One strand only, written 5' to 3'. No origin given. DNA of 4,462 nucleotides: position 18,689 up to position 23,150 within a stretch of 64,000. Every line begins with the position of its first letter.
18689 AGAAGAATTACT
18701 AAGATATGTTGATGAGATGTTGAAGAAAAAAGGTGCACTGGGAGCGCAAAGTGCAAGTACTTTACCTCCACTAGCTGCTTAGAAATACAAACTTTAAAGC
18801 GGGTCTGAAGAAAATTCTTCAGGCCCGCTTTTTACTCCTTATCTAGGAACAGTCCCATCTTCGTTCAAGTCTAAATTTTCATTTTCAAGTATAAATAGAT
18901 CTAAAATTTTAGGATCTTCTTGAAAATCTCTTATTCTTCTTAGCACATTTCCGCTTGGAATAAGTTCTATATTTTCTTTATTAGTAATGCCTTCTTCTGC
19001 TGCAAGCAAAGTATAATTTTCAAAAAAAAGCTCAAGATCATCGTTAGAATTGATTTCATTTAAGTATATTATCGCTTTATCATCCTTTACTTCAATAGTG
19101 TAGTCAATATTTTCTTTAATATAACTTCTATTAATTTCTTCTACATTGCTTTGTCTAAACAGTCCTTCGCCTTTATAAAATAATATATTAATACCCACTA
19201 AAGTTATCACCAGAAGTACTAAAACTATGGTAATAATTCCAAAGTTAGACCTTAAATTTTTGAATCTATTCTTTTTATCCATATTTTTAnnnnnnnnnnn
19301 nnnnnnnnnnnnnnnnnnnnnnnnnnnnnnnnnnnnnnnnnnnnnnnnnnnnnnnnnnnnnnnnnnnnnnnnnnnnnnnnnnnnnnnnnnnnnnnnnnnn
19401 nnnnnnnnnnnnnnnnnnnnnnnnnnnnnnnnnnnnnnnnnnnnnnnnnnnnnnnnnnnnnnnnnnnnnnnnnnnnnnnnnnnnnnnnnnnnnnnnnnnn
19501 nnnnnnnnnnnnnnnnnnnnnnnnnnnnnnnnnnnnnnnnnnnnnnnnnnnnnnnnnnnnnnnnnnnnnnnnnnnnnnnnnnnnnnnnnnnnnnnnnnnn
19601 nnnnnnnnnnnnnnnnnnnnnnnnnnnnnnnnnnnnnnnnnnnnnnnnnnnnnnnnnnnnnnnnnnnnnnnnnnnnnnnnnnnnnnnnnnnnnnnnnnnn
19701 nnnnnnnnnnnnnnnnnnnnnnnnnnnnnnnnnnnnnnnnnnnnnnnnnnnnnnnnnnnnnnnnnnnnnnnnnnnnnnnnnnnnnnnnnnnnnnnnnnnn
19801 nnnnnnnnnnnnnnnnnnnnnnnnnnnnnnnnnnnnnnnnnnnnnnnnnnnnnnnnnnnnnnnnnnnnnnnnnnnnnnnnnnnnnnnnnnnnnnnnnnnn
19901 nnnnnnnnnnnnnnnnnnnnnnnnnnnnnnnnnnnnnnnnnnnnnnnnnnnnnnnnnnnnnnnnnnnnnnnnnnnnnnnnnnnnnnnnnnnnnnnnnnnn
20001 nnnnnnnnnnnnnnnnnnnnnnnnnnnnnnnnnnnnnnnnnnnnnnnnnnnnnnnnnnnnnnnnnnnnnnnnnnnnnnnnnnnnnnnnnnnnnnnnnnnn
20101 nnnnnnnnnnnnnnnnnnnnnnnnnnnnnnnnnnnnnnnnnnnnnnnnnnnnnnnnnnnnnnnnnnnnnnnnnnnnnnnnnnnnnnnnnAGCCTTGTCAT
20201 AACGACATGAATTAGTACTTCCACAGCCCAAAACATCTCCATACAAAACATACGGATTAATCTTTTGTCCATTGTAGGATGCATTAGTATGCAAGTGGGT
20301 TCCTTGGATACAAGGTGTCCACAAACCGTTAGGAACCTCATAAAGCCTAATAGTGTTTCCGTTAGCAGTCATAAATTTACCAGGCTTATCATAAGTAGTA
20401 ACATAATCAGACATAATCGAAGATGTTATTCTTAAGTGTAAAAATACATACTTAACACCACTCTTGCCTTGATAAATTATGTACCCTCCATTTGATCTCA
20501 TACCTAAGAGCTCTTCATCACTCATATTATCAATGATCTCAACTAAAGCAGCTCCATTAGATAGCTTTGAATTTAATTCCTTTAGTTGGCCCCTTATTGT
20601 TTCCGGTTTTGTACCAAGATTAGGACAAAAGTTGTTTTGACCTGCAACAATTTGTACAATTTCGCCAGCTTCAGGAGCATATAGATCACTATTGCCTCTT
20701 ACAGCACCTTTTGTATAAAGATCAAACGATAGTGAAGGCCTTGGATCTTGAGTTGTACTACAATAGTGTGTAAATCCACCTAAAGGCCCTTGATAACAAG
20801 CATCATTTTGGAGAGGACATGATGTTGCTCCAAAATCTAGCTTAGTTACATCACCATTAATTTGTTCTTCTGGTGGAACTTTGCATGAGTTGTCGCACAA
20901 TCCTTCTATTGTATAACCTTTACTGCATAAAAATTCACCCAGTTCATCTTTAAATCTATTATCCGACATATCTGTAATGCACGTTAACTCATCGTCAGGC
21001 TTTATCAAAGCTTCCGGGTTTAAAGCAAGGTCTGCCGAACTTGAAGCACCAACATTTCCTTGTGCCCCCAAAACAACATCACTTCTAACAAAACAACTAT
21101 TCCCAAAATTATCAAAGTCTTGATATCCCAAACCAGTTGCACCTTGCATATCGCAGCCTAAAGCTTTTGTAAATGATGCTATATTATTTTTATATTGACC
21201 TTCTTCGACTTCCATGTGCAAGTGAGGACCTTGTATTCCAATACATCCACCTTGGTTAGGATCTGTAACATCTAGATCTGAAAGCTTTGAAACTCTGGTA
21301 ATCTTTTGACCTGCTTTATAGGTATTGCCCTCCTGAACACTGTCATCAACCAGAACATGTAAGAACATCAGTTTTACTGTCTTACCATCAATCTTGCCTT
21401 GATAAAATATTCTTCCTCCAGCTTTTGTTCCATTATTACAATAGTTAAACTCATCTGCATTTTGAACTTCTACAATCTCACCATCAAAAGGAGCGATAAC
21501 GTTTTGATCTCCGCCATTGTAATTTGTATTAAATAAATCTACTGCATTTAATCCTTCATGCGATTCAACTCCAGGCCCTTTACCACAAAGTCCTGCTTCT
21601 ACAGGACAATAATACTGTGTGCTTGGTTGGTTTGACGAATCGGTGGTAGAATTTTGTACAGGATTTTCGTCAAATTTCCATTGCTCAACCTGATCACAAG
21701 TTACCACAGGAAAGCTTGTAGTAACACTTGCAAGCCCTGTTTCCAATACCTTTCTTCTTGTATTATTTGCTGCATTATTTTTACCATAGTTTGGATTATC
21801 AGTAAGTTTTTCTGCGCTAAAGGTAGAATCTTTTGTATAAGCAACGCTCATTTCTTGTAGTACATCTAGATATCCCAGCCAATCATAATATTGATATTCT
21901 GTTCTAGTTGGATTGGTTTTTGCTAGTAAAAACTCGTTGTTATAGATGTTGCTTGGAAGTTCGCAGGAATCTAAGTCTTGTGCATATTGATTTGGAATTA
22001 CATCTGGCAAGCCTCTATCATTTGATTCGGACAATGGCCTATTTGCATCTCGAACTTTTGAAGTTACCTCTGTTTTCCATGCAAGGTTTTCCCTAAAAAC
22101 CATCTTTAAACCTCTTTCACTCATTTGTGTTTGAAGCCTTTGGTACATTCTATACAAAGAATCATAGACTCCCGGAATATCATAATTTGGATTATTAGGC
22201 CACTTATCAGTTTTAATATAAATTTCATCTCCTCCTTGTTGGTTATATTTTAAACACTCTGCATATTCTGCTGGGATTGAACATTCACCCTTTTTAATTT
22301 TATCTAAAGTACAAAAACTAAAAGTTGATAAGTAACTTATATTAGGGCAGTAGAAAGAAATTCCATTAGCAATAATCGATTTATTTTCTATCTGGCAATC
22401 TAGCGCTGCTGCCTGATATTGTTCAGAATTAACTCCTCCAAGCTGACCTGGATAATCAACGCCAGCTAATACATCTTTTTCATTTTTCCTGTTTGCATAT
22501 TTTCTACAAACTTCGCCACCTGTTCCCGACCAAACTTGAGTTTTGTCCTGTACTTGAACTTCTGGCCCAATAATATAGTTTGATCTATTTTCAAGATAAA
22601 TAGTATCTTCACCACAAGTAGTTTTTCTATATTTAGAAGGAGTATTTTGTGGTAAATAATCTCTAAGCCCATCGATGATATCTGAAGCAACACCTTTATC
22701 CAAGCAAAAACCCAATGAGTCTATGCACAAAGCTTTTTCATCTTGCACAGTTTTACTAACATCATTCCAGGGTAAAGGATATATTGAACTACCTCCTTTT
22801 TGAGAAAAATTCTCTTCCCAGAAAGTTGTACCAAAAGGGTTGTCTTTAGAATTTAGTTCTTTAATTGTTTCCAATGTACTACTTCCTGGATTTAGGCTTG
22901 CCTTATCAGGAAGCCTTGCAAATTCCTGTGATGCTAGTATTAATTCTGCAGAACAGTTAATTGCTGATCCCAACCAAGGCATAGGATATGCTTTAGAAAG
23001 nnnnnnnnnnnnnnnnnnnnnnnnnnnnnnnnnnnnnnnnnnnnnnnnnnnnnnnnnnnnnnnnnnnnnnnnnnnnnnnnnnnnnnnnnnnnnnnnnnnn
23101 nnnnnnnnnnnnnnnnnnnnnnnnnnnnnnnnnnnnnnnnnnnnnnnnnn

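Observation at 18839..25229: A 1979-aa membrane-anchored enzyme carrying five hydrolase-type modules (GH clan-A, SGNH esterase, two M23 domains, SLT), plus a tightly coupled small membrane protein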

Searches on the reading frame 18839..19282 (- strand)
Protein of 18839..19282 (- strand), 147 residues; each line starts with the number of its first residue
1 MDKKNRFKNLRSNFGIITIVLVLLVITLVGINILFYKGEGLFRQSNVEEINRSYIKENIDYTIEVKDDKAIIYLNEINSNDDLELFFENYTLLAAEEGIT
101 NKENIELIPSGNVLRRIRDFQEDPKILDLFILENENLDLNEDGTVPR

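Call 5: search_protein_families(library=pfam, proteins=[window:18839-19282:-], max_evalue=1)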
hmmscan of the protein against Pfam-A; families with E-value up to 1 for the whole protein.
window:18839-19282:- (147 aa): 6 families
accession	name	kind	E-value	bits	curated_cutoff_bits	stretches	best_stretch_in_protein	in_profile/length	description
PF20456.3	DUF6709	-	0.0068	15.9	27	1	3-63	5-66/339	Family of unknown function (DUF6709)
PF16286.10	DUF4932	-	0.016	15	28.7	1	42-110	27-92/332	Domain of unknown function (DUF4932)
PF15820.10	ECSCR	-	0.033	14.5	27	1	13-82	24-96/104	Endothelial cell-specific chemotaxis regulator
PF07006.16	DUF1310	-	0.037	14.7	30.1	1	18-79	2-63/119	Protein of unknown function (DUF1310)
PF12712.13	DUF3805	-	0.078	13.5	22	1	34-107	29-105/152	Domain of unknown function (DUF3805)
PF25305.1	Ig_PDGFR_d4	-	0.48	10.8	27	1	9-34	111-136/140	Platelet-derived growth factor receptor Ig-like domain 4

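Call 6: search_protein_families(library=ncbifam, proteins=[window:18839-19282:-], max_evalue=1)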
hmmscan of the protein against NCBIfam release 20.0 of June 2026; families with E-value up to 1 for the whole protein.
window:18839-19282:- (147 aa): 1 family
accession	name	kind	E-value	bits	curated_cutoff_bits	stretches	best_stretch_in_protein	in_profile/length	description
NF041621.1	MXAN_5187_C_dom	domain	0.19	12.1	30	1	45-71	38-64/70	MXAN_5187 C-terminal domain-containing protein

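Call 53: list_cluster_members(proteins=[P0001, P0003, P0006, window:18839-19282:-])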
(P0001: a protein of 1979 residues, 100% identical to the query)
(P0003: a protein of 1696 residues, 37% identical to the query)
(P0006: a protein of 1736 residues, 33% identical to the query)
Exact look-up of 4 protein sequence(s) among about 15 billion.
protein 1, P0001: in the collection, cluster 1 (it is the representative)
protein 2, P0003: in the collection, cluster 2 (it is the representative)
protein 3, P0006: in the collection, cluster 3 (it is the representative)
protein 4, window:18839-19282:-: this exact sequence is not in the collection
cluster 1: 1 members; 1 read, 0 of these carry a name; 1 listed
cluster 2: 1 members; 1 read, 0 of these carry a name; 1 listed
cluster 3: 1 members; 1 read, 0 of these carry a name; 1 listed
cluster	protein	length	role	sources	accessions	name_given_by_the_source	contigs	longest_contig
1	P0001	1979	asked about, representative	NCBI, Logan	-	-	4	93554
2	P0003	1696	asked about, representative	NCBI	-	-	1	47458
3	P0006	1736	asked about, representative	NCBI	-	-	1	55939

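Call 93: search_protein_families(library=phrogs, proteins=[window:18839-19282:-], max_evalue=0.1)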
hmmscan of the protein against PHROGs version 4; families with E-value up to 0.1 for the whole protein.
window:18839-19282:- (147 aa): 0 families

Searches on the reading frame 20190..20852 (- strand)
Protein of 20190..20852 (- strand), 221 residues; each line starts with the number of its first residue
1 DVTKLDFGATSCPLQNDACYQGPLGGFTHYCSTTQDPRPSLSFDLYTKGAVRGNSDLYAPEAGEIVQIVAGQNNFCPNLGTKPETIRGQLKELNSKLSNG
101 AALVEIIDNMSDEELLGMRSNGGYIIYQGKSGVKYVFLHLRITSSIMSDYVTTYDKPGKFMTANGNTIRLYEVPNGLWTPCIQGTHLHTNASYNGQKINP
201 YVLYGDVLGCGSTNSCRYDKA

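Call 31: search_solved_structures(query=window:20190-20852:-, max_evalue=10, show_alignments=3)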
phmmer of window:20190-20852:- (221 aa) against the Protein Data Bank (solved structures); distinct sequences matched with E-value up to 10: 1.
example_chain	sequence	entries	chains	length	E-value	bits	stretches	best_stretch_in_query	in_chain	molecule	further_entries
7pqf_A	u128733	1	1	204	0.81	12.3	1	56-115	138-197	Thiol:disulfide interchange protein DsbA/DsbL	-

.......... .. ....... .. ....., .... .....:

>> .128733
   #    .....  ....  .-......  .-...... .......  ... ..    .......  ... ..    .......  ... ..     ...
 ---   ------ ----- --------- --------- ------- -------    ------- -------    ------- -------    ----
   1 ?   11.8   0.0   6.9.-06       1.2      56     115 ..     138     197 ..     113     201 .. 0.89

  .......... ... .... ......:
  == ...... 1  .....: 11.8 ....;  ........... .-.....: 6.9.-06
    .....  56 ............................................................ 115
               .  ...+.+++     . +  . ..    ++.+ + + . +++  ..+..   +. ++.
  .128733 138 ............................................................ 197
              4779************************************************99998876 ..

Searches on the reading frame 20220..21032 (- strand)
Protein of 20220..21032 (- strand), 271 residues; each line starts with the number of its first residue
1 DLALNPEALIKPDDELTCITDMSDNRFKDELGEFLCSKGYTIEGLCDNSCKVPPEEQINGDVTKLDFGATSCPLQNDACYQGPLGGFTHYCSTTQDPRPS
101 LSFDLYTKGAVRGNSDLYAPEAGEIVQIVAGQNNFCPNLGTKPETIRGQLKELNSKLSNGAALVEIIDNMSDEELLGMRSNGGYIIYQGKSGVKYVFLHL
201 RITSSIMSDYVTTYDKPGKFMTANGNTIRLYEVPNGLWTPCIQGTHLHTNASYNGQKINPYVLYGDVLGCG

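Call 22: search_protein_families(library=pfam, proteins=[window:20220-21032:-], max_evalue=10)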
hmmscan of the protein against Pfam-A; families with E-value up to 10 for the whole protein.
window:20220-21032:- (271 aa): 0 families

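Call 93: search_protein_families(library=phrogs, proteins=[window:20220-21032:-], max_evalue=0.1)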
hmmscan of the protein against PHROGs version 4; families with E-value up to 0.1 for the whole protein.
window:20220-21032:- (271 aa): 0 families

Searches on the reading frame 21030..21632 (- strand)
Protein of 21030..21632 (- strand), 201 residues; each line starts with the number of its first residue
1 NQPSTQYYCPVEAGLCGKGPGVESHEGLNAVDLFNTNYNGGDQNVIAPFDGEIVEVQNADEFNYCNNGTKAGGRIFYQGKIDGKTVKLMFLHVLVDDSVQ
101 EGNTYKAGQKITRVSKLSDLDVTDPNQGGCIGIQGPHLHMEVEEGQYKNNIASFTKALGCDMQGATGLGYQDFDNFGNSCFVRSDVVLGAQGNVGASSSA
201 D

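Call 22: search_protein_families(library=pfam, proteins=[window:21030-21632:-], max_evalue=10)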
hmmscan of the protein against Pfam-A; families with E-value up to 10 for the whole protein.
window:21030-21632:- (201 aa): 1 family
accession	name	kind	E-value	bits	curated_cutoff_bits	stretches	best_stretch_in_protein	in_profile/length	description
PF01551.29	Peptidase_M23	-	0.00021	21.8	28.7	1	42-146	13-91/96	Peptidase family M23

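Call 93: search_protein_families(library=phrogs, proteins=[window:21030-21632:-], max_evalue=0.1)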
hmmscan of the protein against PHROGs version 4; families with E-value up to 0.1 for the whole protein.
window:21030-21632:- (201 aa): 1 family
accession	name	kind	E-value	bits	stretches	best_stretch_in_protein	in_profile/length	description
phrog_14988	-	other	0.00093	20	1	37-115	39-112/272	peptidase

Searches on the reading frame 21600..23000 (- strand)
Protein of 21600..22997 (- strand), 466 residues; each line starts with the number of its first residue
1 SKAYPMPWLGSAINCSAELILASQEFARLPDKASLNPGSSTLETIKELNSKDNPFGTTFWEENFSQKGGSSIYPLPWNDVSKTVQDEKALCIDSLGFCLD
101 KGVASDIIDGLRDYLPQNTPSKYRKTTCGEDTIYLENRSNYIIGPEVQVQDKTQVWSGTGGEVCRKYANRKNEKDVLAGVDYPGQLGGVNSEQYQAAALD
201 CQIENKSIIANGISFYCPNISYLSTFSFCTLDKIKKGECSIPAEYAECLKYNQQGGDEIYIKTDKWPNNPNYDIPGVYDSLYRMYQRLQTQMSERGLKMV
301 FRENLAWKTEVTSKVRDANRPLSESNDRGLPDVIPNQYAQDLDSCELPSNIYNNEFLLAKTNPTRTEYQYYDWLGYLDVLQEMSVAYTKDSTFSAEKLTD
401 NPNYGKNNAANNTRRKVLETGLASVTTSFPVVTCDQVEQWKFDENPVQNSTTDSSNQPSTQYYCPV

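Call 22: search_protein_families(library=pfam, proteins=[window:21600-22997:-], max_evalue=10)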
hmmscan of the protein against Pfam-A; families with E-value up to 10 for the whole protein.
window:21600-22997:- (466 aa): 0 families

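Call 73: search_solved_structures(query=A7, max_evalue=10, show_alignments=2)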
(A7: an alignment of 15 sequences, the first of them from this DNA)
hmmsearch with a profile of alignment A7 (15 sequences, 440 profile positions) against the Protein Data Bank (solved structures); distinct sequences matched with E-value up to 10: 1.
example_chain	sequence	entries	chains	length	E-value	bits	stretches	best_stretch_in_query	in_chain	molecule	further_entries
5eki_A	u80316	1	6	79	1.8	10.4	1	162-213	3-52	C-C motif chemokine 21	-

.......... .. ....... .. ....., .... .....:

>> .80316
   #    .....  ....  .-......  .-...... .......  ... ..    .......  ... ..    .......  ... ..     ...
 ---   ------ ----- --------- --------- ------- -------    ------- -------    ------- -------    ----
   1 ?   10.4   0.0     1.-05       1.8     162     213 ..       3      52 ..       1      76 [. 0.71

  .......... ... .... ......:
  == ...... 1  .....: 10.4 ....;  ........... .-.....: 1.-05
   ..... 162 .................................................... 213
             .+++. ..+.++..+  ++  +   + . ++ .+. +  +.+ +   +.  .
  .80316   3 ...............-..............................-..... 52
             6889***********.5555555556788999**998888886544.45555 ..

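Call 80: find_related_loci(query=A7, collection=genome_contigs, flank=8000)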
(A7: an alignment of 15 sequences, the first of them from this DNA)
Query A7 (451 aa) in genome_contigs; peptide patterns used: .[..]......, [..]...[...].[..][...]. (x = any residue, [..] = any of these).
64 stretches matched a pattern; 21 encode a relative of the query (tblastn E <= 1e-3); 20 distinct loci.
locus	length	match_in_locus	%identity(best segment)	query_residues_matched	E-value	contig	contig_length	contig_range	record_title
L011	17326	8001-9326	37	5-438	3e-78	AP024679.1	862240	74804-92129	MAG: Candidatus Dojkabacteria bacterium KatS3mg085 DNA, complete genome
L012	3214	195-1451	33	5-444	3e-66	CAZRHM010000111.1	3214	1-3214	MAG TPA_asm: uncultured Candidatus Saccharibacteria bacterium isolate SRP268622_co1_210 genome assembly, contig: NODE_77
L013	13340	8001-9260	34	5-438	3e-64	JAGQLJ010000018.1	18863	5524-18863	MAG: Candidatus Dojkabacteria bacterium isolate HKST-UBA13 2012-05-30_1_(paired)_contig_122058, whole genome shotgun seq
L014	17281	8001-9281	33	5-442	8e-63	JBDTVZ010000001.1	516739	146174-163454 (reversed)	MAG: Candidatus Dojkabacteria bacterium isolate cluster3_bin.8 NODE_4_length_516739_cov_11.585602, whole genome shotgun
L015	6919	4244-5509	34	5-438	9e-63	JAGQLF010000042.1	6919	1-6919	MAG: Candidatus Dojkabacteria bacterium isolate HKST-UBA09 NODE_42_length_6919_cov_4.431307, whole genome shotgun sequen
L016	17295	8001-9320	32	2-444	2e-62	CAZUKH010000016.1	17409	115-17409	MAG TPA_asm: uncultured Candidatus Saccharibacteria bacterium isolate SRP290908_co1_393 genome assembly, contig: NODE_44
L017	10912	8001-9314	32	1-450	1e-59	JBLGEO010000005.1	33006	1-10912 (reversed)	MAG: Candidatus Dojkabacteria bacterium isolate cluster3_bin.91 cluster3_bin.91_NODE_3826, whole genome shotgun sequence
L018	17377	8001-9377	33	5-446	8e-57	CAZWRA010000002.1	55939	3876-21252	MAG TPA_asm: uncultured Candidatus Saccharibacteria bacterium isolate binchicken_co58_69 genome assembly, contig: NODE_4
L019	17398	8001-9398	31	5-444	2e-56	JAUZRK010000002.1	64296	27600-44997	MAG: Candidatus Dojkabacteria bacterium isolate GS19_ROV17_BS05-AMOR20_M0215 AMOR20_M0215_contig2, whole genome shotgun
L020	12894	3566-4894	31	4-442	2e-54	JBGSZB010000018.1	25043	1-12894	MAG: Candidatus Dojkabacteria bacterium isolate JTS-AC489 k141_2682016, whole genome shotgun sequence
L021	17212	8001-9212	30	1-438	2e-52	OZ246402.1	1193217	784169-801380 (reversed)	MAG: uncultured Candidatus Saccharibacteria bacterium isolate SRP286056_co1_47 genome assembly, chromosome: 1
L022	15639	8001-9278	30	1-437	2e-51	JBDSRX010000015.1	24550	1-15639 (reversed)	MAG: Candidatus Dojkabacteria bacterium isolate cluster1_bin.520 k127_81371, whole genome shotgun sequence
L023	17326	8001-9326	28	2-438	6e-45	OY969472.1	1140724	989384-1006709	MAG: uncultured bacterium isolate MFD02416.bin.c.3 genome assembly, chromosome: 1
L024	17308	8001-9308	28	5-442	6e-35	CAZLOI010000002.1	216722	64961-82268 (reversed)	MAG TPA_asm: uncultured Candidatus Saccharibacteria bacterium isolate binchicken_co179_42 genome assembly, contig: NODE_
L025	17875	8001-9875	35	5-442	5e-35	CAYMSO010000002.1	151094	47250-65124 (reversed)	MAG TPA_asm: uncultured Candidatus Saccharibacteria bacterium isolate binchicken_co130_46 genome assembly, contig: NODE_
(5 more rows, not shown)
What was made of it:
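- There are 20 loci in 20 Dojkabacteria-type MAGs (call 80).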

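Call 93: search_protein_families(library=phrogs, proteins=[window:21600-22997:-], max_evalue=0.1)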
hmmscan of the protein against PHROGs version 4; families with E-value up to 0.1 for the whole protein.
window:21600-22997:- (466 aa): 0 families
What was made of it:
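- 21660..22994 (-): Central conserved domain aa ~746-1190 (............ ... DERA ... GPE ... RDANR ... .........). Fold and function are unknown. It is the best conserved part of the family. No Pfam, PHROG or PDB-profile hit (calls 22, 93, 73).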

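Call 97: find_related_loci(query=A7, collection=viral_contigs, flank=3000)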
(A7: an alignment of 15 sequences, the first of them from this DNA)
Query A7 (451 aa) in viral_contigs; peptide patterns used: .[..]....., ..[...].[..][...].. (x = any residue, [..] = any of these).
33 stretches matched a pattern, but none encodes a relative of the query by tblastn (E <= 1e-3).
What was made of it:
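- Tried and rejected: Phage origin: no relatives in IMG/VR (call 97).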
